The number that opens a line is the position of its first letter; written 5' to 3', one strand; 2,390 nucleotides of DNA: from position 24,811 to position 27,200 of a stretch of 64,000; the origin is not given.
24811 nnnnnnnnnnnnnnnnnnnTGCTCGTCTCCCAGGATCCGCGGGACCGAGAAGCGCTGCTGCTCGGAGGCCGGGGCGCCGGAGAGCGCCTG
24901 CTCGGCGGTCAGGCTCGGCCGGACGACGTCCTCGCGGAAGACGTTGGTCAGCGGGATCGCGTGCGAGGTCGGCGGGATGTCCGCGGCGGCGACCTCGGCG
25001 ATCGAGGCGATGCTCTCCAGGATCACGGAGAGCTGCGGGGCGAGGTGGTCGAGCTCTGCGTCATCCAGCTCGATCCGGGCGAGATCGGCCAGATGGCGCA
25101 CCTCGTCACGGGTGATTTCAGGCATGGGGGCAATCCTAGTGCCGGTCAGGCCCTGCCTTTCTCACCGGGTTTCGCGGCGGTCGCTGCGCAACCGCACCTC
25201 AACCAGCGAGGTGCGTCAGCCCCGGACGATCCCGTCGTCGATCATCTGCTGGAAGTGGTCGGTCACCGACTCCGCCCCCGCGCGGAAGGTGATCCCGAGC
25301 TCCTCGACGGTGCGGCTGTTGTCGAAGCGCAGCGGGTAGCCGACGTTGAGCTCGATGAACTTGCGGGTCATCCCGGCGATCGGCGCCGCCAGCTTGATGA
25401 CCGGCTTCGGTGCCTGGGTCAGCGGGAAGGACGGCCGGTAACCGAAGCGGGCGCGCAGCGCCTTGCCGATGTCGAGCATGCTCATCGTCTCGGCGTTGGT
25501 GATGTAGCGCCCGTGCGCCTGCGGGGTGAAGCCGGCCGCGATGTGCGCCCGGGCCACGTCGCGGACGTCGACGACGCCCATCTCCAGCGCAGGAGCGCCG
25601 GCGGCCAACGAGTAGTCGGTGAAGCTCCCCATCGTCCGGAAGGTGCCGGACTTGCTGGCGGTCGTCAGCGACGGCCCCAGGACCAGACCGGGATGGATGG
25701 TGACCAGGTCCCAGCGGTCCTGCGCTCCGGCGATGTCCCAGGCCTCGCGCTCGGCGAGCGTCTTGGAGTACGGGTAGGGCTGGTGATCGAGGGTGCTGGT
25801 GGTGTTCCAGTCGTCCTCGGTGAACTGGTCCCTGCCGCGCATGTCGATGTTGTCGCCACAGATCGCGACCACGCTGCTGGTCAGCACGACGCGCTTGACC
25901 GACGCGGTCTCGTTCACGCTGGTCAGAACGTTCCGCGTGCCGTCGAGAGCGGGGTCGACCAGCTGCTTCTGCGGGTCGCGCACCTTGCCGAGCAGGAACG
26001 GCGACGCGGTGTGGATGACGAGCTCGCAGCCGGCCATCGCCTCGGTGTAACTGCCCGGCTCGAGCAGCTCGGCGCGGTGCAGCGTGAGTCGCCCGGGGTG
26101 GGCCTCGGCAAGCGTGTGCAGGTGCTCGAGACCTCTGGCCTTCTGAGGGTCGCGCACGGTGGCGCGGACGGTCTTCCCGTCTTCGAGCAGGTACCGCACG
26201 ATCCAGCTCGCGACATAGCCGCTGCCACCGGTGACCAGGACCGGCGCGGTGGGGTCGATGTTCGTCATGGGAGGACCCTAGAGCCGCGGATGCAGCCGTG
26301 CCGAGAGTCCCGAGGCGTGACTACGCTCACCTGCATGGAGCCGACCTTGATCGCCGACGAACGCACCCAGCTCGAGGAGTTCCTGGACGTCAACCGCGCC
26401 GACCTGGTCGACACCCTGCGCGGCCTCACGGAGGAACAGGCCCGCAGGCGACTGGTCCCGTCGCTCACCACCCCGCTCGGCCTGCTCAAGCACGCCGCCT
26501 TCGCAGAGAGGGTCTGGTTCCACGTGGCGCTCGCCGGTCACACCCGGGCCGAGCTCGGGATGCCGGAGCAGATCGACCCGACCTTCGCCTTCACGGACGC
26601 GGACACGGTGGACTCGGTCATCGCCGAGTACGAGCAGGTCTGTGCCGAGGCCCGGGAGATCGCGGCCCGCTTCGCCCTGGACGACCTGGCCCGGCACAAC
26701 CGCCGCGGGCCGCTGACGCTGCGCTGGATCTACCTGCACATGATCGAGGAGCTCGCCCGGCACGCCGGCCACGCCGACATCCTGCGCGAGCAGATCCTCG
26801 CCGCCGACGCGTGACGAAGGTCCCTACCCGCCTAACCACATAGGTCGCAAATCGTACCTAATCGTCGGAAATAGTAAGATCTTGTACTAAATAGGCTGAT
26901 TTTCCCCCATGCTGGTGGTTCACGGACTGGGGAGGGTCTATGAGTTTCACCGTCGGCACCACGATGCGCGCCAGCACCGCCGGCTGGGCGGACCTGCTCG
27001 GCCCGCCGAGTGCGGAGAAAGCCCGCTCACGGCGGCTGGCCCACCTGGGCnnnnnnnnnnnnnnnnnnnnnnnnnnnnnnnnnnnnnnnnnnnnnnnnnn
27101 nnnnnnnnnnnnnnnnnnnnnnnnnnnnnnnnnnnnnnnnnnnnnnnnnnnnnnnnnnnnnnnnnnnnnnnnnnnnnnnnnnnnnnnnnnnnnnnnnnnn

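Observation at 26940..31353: Minimal two-gene c-di-GMP-switched polysaccharide module in an actinobacterium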

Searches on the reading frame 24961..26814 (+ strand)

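Call 5: search_protein_families(library=pfam, proteins=[window:24961-26814:+], max_evalue=0.01)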
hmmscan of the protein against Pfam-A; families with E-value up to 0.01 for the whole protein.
window:24961-26814:+ (617 aa): 2 families
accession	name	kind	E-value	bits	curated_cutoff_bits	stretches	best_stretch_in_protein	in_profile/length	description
PF04978.18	MST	-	1.3e-45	155.9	27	1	470-612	1-147/149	Mycothiol-S-transferase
PF12867.12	DinB_2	-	5.4e-12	46.7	24.8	1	475-604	2-127/128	DinB superfamily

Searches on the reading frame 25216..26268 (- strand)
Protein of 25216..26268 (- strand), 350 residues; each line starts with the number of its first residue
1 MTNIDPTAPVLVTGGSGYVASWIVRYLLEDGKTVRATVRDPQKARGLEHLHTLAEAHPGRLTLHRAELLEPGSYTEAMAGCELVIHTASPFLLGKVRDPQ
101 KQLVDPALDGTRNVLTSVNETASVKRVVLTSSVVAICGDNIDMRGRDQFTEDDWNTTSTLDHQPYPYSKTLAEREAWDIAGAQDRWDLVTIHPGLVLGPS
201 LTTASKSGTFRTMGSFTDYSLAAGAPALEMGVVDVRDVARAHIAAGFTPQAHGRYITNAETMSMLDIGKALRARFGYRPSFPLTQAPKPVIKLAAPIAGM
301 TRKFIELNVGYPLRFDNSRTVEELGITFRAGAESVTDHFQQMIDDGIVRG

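Call 28: search_protein_families(library=pfam, proteins=[window:25216-26268:-], max_evalue=0.001)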
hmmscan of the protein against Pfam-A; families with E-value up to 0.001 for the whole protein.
window:25216-26268:- (350 aa): 6 families
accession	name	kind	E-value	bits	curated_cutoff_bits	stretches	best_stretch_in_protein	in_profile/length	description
PF01370.27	Epimerase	-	1.2e-19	71.2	20.9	1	10-245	1-224/240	NAD dependent epimerase/dehydratase family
PF01073.25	3Beta_HSD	-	1.6e-14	54.1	22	1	11-245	1-228/280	3-beta hydroxysteroid dehydrogenase/isomerase family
PF07993.18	NAD_binding_4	-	3e-11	43.4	20.1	1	12-210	1-221/258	Male sterility protein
PF13460.12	NAD_binding_10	-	5.7e-11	43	27.2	1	14-134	1-100/184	NAD(P)H-binding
PF16363.11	GDP_Man_Dehyd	-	3e-09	37.2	27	1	11-173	1-161/332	GDP-mannose 4,6 dehydratase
PF05368.20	NmrA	-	2.6e-08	34.2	27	1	9-108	4-95/298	NmrA-like family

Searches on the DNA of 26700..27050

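Call 72: search_rna_families(source=window, start=26700, end=27050, threshold=evalue, max_evalue=1)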
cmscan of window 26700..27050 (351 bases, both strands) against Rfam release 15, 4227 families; matches with E-value up to 1: 0.
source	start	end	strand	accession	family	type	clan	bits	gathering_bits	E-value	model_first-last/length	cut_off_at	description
